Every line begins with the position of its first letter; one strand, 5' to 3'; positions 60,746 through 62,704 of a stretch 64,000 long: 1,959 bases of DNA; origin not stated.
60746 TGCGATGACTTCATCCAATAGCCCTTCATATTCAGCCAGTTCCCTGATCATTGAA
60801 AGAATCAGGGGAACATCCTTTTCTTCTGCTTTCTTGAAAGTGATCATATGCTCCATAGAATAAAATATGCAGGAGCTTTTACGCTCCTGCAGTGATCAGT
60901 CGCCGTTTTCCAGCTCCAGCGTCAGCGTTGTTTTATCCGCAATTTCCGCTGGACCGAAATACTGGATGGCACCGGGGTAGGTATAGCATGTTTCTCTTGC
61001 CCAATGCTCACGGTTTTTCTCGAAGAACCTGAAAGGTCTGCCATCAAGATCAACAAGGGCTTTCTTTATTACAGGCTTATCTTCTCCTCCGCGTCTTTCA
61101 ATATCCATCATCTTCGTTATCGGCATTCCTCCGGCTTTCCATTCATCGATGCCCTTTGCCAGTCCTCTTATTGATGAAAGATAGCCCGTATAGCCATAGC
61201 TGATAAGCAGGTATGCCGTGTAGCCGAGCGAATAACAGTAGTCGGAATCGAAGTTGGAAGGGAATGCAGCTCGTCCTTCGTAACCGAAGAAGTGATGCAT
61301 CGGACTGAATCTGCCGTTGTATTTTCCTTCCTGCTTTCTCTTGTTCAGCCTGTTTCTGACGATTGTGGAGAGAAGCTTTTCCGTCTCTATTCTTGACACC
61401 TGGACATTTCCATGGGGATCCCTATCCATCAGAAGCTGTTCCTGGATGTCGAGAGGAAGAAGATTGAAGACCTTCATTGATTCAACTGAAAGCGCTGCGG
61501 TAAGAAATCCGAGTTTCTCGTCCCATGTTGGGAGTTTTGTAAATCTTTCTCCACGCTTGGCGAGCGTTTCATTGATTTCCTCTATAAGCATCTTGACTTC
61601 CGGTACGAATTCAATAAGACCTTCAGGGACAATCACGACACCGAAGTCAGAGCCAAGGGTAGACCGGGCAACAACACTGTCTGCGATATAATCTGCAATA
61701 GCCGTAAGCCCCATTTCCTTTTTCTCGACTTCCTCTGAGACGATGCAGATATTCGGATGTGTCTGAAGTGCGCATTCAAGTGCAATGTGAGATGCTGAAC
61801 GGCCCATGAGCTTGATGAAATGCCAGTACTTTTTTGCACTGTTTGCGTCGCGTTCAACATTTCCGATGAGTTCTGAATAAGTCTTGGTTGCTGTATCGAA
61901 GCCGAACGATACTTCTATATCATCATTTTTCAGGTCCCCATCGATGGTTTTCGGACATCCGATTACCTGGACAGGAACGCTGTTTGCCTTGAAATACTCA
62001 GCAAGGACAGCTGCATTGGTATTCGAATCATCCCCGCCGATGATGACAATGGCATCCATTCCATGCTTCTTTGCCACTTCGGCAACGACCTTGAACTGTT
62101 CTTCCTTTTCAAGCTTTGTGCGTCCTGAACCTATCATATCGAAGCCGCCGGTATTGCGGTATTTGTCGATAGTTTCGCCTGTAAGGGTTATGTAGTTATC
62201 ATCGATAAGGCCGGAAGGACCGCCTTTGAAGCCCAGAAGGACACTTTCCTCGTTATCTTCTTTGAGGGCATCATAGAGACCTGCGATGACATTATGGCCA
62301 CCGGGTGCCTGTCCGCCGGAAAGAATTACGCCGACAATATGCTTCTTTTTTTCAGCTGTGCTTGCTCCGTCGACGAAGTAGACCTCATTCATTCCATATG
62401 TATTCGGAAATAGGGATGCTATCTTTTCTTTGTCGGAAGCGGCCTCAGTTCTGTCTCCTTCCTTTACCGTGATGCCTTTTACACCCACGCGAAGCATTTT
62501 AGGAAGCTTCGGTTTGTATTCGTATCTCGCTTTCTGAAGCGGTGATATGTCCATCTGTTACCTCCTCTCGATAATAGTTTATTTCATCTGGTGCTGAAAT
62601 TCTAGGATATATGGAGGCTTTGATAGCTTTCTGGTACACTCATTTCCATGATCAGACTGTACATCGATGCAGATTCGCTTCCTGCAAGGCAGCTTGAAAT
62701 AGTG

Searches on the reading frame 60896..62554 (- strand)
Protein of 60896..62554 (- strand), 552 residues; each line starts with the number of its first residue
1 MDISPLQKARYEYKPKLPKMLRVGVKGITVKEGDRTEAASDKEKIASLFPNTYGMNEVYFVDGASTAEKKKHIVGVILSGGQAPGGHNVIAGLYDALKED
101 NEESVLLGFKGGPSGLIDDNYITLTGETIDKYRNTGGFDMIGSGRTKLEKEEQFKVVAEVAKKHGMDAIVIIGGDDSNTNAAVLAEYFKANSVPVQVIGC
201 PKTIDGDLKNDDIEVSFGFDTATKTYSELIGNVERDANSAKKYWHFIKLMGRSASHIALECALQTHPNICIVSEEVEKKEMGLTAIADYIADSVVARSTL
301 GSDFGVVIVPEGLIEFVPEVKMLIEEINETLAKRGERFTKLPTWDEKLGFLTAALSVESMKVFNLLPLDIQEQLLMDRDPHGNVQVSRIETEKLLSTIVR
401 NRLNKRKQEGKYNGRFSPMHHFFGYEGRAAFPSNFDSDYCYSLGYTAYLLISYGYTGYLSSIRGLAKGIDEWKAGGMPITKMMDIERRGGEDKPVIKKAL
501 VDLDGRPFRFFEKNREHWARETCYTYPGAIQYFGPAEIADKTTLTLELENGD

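Call 7: search_protein_families(library=ncbifam, proteins=[window:60896-62554:-])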
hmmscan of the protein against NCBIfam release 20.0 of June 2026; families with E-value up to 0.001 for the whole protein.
window:60896-62554:- (552 aa): 11 families
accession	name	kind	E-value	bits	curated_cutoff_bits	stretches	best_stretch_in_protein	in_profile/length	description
TIGR02477.1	PFKA_PPi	equivalog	8.5e-247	819.9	587.95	1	6-550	1-539/539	diphosphate--fructose-6-phosphate 1-phosphotransferase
NF005482.0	PRK07085.1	subfamily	9.5e-246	816.7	446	1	2-551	4-548/558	diphosphate--fructose-6-phosphate 1-phosphotransferase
NF041103.1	PFKA_PPi_Ttgales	equivalog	1.6e-52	179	550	1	74-462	1-333/407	diphosphate--fructose-6-phosphate 1-phosphotransferase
NF002872.1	PRK03202.1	subfamily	7.4e-38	130.3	253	1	74-332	3-243/323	ATP-dependent 6-phosphofructokinase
TIGR02483.1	PFK_mixed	subfamily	1.5e-33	116.2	430.55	1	74-316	2-229/325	phosphofructokinase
NF005301.0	PRK06830.1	equivalog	1.3e-29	103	400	1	69-312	79-313/445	ATP-dependent 6-phosphofructokinase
TIGR02482.1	PFKA_ATP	equivalog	7.3e-28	97.4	371.35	1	74-281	2-199/301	6-phosphofructokinase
NF010675.0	PRK14072.1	subfamily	8.2e-23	80.8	273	1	88-266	20-204/416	diphosphate--fructose-6-phosphate 1-phosphotransferase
NF005121.0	PRK06555.1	equivalog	5e-21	74.9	395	1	72-262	4-207/404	pyrophosphate--fructose-6-phosphate 1-phosphotransferase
NF010674.0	PRK14071.1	equivalog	5.9e-17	61.6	544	1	70-313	3-239/360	ATP-dependent 6-phosphofructokinase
TIGR02478.1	6PF1K_euk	equivalog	1.1e-15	57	708.4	1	66-276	384-588/744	6-phosphofructokinase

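Call 8: search_protein_families(library=pfam, proteins=[window:60896-62554:-])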
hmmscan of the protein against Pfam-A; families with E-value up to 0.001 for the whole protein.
window:60896-62554:- (552 aa): 1 family
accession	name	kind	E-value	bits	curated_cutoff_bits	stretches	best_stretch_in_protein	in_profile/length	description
PF00365.25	PFK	-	1.6e-39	136.4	30.9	1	74-330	2-239/277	Phosphofructokinase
